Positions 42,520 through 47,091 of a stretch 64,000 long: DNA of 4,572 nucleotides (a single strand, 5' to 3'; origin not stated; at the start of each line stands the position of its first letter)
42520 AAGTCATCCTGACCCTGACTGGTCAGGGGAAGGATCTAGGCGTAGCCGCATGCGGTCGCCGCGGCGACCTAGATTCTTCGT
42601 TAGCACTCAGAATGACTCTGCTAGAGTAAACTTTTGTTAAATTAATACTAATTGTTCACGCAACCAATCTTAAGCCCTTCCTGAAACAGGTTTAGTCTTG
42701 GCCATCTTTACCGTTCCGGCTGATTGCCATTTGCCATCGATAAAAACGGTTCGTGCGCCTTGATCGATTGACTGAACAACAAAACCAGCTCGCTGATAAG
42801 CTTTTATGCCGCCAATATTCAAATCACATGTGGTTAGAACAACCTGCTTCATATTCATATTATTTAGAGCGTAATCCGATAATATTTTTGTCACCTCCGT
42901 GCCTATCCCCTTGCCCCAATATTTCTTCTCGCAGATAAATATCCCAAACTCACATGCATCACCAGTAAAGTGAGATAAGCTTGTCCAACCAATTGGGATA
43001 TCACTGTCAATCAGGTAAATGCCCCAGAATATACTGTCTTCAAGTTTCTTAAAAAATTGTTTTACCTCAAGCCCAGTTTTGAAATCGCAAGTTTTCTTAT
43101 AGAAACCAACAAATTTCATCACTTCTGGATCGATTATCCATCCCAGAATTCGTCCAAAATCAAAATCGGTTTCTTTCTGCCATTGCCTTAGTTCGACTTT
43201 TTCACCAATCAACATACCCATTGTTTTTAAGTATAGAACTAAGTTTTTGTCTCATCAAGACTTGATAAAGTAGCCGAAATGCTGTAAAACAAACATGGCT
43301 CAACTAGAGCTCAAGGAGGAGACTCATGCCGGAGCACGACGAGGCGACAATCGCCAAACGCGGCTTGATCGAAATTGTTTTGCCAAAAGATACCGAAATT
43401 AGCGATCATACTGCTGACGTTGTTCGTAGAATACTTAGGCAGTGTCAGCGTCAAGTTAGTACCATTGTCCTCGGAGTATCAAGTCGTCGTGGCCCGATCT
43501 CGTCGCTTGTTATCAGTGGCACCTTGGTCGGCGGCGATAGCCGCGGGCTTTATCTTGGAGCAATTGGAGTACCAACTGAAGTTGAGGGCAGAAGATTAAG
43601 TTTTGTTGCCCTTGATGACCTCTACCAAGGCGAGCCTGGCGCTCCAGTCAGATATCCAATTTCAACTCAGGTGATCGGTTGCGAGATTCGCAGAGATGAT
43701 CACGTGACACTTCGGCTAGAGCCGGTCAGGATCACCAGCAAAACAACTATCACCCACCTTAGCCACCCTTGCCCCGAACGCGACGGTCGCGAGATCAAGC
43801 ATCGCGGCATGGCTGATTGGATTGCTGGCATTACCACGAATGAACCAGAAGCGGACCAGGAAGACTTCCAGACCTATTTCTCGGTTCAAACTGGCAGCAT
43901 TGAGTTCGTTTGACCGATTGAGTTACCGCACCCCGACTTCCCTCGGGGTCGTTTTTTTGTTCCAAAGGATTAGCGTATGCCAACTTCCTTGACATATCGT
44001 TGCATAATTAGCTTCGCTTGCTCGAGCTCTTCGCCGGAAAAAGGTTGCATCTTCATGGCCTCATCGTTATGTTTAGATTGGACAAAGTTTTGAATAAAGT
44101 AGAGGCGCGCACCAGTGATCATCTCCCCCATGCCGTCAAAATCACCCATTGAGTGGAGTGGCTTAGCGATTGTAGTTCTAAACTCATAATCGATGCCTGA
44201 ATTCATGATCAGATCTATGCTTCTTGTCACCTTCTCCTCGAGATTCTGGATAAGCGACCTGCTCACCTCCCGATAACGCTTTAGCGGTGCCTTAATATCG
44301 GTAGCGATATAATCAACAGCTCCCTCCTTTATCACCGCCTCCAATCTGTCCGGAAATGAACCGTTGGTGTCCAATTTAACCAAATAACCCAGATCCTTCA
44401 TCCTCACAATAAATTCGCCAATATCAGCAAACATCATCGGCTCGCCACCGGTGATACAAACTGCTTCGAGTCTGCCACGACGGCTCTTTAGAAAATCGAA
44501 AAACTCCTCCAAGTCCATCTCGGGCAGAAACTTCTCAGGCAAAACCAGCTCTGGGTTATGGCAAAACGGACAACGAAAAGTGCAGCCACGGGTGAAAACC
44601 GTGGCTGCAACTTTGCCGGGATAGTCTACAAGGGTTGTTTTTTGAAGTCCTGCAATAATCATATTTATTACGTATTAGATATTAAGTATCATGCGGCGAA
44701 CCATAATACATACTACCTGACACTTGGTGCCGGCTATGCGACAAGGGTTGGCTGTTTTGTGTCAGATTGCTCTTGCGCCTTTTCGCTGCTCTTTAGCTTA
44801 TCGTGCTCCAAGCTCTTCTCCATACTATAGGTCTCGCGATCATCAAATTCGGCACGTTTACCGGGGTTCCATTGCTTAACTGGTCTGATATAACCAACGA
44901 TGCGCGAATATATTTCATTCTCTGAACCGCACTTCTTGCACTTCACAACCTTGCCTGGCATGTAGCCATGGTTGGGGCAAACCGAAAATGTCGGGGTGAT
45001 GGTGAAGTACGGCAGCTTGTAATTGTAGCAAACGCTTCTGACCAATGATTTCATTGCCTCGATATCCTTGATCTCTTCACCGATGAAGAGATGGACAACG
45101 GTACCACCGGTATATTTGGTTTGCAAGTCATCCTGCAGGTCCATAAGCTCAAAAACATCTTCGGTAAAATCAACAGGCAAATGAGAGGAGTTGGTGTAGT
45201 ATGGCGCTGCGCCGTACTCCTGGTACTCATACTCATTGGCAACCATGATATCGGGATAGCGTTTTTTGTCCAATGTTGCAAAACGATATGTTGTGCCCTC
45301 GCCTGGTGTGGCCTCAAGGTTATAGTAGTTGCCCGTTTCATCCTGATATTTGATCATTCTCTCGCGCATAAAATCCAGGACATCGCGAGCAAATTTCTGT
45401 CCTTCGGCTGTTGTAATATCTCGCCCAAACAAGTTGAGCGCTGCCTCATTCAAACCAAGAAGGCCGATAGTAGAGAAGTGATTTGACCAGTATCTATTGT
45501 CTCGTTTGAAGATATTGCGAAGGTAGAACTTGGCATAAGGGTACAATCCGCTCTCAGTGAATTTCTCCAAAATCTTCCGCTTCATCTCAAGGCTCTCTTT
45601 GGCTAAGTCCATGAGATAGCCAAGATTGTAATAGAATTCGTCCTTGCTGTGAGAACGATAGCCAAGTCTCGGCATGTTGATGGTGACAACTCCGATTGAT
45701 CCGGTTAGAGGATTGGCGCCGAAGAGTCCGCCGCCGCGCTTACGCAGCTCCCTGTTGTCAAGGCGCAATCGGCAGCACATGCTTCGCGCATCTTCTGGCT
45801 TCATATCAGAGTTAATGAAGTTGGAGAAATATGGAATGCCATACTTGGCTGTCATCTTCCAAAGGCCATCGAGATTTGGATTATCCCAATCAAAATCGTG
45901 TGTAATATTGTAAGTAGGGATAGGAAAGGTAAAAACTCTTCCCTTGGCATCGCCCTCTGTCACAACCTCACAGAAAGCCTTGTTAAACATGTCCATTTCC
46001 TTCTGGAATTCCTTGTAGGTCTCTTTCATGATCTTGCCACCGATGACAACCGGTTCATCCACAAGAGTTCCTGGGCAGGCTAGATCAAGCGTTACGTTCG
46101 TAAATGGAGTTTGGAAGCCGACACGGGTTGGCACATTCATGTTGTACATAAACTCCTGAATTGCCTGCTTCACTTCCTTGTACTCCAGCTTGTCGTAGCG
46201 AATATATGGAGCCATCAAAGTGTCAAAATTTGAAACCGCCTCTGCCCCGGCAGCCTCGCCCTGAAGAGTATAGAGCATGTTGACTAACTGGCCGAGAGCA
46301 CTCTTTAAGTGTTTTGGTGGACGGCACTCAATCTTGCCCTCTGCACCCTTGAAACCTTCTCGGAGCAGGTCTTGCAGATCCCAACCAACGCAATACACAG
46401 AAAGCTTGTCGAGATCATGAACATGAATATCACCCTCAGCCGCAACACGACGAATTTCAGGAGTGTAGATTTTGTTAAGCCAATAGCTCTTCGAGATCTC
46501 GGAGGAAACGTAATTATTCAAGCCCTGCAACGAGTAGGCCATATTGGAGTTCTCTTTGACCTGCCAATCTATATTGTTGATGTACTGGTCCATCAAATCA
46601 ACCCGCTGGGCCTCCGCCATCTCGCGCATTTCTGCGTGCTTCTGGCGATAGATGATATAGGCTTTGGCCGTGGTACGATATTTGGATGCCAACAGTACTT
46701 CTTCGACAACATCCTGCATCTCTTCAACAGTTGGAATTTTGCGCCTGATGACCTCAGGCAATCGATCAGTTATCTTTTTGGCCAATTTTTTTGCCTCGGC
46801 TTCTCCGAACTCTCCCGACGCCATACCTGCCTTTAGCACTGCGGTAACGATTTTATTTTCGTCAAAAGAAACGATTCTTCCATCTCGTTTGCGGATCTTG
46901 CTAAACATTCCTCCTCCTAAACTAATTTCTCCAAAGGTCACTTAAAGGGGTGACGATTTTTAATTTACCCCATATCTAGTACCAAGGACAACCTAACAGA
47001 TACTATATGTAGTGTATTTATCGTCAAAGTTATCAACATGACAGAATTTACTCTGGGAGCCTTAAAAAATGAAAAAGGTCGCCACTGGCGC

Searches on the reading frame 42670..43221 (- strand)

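Call 73: search_protein_families(library=pfam, proteins=[window:42670-43221:-], max_evalue=0.001)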
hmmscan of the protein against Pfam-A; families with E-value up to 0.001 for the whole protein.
window:42670-43221:- (183 aa): 4 families
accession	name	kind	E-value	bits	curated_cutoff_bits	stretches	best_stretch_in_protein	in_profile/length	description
PF13302.13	Acetyltransf_3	-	7.4e-18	66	25.4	1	9-148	2-138/138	Acetyltransferase (GNAT) domain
PF00583.31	Acetyltransf_1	-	2.3e-08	34.7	20.7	1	57-147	24-116/116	Acetyltransferase (GNAT) family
PF13420.13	Acetyltransf_4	-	7.8e-05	23.2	24.3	1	21-159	8-146/155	Acetyltransferase (GNAT) domain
PF13508.13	Acetyltransf_7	-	0.00016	22.4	27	1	72-148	10-83/84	Acetyltransferase (GNAT) domain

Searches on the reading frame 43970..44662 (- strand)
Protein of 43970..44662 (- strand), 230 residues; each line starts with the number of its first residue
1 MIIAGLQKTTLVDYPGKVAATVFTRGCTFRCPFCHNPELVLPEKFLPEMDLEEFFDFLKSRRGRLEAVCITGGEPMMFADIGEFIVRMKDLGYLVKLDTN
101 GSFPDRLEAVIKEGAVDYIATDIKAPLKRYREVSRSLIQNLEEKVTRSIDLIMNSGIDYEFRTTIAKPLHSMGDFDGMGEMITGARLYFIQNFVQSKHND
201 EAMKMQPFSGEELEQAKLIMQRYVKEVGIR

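Call 73: search_protein_families(library=pfam, proteins=[window:43970-44662:-], max_evalue=0.001)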
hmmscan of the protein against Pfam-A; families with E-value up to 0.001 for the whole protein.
window:43970-44662:- (230 aa): 2 families
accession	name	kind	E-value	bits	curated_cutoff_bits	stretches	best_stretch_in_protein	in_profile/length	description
PF04055.27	Radical_SAM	-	2.4e-20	73.8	29.5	1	22-159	2-143/166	Radical SAM superfamily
PF13353.11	Fer4_12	-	1.2e-06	29.3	22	1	18-80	6-68/137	4Fe-4S single cluster domain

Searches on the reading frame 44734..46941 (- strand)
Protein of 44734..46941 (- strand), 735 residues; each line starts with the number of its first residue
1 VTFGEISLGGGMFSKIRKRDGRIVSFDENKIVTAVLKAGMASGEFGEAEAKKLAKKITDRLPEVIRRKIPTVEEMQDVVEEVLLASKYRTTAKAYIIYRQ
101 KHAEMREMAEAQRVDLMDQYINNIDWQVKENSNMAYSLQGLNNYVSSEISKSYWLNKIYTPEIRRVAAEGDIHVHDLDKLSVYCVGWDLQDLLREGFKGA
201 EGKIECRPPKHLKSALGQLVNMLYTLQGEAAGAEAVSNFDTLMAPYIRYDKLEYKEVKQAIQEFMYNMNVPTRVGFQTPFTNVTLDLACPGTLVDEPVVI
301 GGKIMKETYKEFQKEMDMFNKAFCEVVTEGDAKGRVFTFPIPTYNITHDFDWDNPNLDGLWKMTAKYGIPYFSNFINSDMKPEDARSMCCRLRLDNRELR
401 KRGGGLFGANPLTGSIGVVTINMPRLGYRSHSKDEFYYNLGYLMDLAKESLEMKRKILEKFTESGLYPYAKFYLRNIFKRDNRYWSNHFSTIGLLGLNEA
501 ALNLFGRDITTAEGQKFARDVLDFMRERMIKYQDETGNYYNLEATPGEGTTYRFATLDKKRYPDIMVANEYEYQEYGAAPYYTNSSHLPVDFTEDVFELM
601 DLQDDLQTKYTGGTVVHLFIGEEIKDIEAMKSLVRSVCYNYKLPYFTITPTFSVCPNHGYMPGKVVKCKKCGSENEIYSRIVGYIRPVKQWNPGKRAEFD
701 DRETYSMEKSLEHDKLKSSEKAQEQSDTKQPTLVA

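Call 73: search_protein_families(library=pfam, proteins=[window:44734-46941:-], max_evalue=0.001)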
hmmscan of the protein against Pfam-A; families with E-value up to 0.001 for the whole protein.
window:44734-46941:- (735 aa): 2 families
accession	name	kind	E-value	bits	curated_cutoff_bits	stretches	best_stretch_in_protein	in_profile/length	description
PF13597.11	NRDD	-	2.6e-199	663.9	26.2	1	130-705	1-562/562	Anaerobic ribonucleoside-triphosphate reductase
PF03477.21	ATP-cone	-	3.6e-21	75.9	25.8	1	15-103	2-87/88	ATP cone domain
